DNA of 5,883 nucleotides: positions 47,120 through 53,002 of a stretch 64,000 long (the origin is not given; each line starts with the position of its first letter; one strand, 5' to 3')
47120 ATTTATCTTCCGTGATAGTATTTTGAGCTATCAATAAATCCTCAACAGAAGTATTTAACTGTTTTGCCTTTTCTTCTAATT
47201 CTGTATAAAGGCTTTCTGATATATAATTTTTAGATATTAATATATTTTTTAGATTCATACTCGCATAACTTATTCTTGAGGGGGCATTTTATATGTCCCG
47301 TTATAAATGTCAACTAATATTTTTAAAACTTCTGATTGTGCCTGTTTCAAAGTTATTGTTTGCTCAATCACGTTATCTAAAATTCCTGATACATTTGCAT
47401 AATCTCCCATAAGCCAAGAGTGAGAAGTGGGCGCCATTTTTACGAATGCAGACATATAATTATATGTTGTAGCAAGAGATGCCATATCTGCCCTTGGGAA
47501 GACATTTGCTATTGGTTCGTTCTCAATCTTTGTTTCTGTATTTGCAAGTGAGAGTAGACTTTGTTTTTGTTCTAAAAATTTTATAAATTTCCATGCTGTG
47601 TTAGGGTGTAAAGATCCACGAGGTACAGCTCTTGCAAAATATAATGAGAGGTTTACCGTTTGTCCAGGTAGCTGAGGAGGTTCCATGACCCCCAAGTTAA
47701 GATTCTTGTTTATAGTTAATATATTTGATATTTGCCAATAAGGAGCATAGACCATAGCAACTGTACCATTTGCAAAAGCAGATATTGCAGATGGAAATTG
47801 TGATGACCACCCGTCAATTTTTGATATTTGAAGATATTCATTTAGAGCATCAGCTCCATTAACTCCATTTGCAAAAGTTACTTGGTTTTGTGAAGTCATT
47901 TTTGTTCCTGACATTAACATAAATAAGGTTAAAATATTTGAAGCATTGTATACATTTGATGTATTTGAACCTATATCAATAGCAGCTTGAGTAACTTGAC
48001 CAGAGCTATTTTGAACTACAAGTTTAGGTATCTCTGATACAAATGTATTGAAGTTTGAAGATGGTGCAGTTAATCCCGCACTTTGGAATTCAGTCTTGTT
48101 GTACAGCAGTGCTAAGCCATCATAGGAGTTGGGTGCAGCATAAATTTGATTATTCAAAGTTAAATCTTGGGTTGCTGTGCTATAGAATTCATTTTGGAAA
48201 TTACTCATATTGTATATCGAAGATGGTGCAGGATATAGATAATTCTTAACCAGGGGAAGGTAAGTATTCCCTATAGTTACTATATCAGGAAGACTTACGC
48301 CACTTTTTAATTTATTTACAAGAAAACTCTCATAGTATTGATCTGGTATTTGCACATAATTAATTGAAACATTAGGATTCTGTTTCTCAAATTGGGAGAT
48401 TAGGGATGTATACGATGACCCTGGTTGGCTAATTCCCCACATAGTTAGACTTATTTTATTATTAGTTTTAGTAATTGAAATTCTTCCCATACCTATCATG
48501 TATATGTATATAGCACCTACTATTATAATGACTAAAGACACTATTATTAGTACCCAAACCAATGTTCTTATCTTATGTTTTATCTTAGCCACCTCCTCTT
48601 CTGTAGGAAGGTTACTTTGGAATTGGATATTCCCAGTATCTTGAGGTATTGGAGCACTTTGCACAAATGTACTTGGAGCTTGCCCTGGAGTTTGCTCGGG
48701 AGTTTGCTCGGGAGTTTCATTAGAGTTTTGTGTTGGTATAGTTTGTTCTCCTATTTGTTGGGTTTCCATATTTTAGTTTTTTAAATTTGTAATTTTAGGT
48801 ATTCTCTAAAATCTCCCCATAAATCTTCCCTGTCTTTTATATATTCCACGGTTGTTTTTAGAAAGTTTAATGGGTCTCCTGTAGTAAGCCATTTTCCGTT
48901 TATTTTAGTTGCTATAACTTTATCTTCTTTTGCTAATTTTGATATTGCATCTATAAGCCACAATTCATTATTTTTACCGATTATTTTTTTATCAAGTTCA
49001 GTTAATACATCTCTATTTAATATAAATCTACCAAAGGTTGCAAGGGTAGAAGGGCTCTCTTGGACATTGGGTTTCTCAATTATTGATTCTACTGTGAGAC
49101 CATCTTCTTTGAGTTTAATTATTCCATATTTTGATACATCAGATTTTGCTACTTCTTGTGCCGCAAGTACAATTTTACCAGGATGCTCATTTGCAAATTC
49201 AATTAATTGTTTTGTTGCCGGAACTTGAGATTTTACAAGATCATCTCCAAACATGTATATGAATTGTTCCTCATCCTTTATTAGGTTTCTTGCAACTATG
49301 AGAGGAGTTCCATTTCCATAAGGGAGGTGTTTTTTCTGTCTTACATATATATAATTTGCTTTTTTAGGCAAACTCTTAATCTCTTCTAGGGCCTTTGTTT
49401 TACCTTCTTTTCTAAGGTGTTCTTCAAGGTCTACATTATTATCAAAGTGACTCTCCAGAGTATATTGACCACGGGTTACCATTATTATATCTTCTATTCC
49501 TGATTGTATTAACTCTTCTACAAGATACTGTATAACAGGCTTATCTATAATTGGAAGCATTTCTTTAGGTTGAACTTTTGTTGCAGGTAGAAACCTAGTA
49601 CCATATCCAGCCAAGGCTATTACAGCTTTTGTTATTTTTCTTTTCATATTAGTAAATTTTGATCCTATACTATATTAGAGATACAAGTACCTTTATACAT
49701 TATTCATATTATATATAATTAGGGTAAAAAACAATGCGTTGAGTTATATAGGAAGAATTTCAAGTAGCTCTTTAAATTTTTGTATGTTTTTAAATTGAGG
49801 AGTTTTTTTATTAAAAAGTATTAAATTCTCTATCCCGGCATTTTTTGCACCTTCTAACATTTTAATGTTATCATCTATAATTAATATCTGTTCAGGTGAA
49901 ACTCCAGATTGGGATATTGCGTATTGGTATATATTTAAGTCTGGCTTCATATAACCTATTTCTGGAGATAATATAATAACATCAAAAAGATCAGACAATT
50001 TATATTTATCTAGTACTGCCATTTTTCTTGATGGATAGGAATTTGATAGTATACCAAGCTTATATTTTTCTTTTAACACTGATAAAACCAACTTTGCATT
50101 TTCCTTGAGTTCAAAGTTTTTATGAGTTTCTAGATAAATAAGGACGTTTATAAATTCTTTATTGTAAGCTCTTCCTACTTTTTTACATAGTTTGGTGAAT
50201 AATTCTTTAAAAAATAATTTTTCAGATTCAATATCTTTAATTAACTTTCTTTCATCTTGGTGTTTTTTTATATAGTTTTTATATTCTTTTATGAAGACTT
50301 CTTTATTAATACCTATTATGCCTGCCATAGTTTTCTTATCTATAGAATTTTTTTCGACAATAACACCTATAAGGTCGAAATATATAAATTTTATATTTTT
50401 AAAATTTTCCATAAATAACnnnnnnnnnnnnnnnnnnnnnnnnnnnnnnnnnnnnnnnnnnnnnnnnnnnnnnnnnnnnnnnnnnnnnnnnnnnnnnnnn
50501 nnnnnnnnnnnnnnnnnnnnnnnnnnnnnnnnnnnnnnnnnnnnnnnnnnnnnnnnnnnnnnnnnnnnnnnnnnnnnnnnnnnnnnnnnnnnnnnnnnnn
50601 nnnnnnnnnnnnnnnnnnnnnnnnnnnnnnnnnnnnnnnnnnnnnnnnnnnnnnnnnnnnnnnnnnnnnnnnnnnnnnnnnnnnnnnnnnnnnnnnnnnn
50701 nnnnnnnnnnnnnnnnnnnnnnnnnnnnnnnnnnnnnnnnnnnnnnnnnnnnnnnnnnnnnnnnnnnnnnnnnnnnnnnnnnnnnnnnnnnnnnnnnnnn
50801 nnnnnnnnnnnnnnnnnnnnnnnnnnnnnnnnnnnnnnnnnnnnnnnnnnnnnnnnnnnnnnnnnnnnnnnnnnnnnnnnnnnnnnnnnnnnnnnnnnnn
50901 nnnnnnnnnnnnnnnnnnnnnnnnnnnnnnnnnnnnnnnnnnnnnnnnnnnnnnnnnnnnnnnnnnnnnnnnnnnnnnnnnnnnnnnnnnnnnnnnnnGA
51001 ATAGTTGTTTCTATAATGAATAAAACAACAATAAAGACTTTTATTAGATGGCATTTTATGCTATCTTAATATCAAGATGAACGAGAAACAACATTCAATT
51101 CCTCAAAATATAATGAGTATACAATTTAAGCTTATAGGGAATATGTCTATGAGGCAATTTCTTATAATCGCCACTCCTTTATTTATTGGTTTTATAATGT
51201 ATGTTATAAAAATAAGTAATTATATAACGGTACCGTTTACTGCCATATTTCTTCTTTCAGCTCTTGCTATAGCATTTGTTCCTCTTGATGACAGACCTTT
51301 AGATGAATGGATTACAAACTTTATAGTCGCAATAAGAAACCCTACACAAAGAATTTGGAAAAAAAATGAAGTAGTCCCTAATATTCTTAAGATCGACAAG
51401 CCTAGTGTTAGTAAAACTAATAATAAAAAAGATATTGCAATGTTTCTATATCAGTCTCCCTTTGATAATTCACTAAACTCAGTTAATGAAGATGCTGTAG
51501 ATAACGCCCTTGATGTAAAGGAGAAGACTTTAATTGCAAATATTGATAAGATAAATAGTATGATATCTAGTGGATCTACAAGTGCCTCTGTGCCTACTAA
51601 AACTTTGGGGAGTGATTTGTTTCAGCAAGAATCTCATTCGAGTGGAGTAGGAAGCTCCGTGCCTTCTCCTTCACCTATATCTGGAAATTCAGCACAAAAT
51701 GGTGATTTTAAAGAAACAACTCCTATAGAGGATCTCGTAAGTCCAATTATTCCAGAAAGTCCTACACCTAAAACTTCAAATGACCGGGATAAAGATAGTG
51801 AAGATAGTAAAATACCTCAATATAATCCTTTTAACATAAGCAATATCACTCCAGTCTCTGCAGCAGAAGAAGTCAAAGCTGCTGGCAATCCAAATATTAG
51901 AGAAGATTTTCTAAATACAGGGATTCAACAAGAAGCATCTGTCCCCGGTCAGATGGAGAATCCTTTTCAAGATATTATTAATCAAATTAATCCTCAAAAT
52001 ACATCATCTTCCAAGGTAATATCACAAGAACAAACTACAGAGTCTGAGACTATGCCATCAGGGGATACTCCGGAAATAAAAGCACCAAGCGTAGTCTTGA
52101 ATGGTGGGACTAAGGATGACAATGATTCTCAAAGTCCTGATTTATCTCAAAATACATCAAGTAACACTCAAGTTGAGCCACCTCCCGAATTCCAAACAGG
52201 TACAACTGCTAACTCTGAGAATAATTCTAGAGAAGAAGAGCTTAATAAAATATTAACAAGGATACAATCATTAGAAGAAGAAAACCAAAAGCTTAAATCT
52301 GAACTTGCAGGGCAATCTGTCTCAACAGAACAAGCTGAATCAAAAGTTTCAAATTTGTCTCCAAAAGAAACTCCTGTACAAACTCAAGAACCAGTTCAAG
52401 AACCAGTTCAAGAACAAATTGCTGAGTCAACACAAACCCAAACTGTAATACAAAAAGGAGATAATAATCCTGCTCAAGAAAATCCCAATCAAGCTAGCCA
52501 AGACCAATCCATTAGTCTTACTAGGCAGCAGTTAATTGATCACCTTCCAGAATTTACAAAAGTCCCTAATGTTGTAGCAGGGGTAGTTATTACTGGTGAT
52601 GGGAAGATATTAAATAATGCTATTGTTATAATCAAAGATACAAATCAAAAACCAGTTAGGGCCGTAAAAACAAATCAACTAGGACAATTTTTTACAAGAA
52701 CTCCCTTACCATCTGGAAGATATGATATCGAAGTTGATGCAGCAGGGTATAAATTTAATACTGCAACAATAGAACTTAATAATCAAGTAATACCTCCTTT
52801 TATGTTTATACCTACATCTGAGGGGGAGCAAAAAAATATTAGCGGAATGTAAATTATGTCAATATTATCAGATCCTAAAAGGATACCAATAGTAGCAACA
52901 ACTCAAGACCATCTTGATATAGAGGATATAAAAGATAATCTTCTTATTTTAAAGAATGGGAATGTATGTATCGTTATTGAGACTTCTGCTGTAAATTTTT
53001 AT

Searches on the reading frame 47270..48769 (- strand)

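Call 7: search_protein_families(library=pfam, proteins=[window:47270-48769:-], max_evalue=0.01)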
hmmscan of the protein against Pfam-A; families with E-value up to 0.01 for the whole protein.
window:47270-48769:- (499 aa): 2 families
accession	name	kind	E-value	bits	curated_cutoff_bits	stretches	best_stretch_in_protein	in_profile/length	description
PF01547.30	SBP_bac_1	-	5.1e-20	73.1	26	1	115-401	5-302/307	Bacterial extracellular solute-binding protein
PF13416.11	SBP_bac_8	-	7.2e-20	72.4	27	1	123-410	2-254/279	Bacterial extracellular solute-binding protein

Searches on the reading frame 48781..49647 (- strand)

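Call 7: search_protein_families(library=pfam, proteins=[window:48781-49647:-], max_evalue=0.01)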
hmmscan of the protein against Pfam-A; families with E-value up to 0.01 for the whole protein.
window:48781-49647:- (288 aa): 2 families
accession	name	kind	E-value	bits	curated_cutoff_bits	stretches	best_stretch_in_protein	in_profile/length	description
PF00483.29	NTP_transferase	-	3.1e-31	109.2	21.2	1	7-268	1-241/245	Nucleotidyl transferase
PF12804.13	NTP_transf_3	-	0.00073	20.2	27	1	8-64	1-52/160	MobA-like NTP transferase domain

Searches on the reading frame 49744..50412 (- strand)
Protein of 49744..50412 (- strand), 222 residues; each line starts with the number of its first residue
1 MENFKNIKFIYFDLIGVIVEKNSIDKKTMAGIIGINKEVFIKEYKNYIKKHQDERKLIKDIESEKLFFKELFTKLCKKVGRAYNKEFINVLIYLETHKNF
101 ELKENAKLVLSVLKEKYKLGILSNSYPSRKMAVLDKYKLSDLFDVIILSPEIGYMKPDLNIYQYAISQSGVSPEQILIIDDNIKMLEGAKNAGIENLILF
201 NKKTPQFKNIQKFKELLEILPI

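Call 39: search_protein_families(library=pfam, proteins=[window:49744-50412:-], max_evalue=0.01)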
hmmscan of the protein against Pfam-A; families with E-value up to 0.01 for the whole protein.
window:49744-50412:- (222 aa): 2 families
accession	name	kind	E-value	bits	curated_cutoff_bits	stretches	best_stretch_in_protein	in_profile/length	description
PF13419.12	HAD_2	-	3.3e-18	66.8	23.8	1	49-195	31-174/178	Haloacid dehalogenase-like hydrolase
PF00702.32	Hydrolase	-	4.1e-17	63.6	26.4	1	7-193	1-191/191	haloacid dehalogenase-like hydrolase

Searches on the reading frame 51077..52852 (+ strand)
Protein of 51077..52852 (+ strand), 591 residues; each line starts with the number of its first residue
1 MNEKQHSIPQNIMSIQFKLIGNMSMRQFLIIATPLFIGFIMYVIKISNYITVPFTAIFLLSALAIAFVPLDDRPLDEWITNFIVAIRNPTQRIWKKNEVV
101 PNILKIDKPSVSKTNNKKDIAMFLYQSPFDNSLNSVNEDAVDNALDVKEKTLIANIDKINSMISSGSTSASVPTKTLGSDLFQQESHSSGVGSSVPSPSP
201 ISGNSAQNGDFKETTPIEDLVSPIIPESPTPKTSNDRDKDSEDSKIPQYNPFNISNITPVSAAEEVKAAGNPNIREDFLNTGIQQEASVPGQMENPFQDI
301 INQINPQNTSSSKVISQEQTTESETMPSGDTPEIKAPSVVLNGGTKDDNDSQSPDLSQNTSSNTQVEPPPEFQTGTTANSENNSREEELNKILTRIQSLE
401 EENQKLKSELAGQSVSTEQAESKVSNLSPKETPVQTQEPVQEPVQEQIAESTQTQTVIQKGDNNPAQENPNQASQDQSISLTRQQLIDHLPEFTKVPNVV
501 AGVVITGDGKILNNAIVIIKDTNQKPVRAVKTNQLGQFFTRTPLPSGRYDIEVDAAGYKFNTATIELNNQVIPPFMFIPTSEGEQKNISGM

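Call 10: search_protein_families(library=pfam, proteins=[window:51077-52852:+], max_evalue=0.01)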
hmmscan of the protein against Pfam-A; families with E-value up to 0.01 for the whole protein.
window:51077-52852:+ (591 aa): 4 families
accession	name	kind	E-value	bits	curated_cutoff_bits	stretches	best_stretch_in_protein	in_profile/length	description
PF13620.12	CarboxypepD_reg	-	3.9e-08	34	32.3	1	500-568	2-70/82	Carboxypeptidase regulatory-like domain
PF12666.12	PrgI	-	8.4e-07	29.9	27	1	8-92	2-89/91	PrgI family protein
PF13715.12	CarbopepD_reg_2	-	0.00035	21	32.2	1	501-570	2-67/88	CarboxypepD_reg-like domain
PF09430.16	EMC7_beta-sandw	-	0.0048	17.5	26.6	0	512-570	7-62/122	ER membrane protein complex subunit 7, beta-sandwich domain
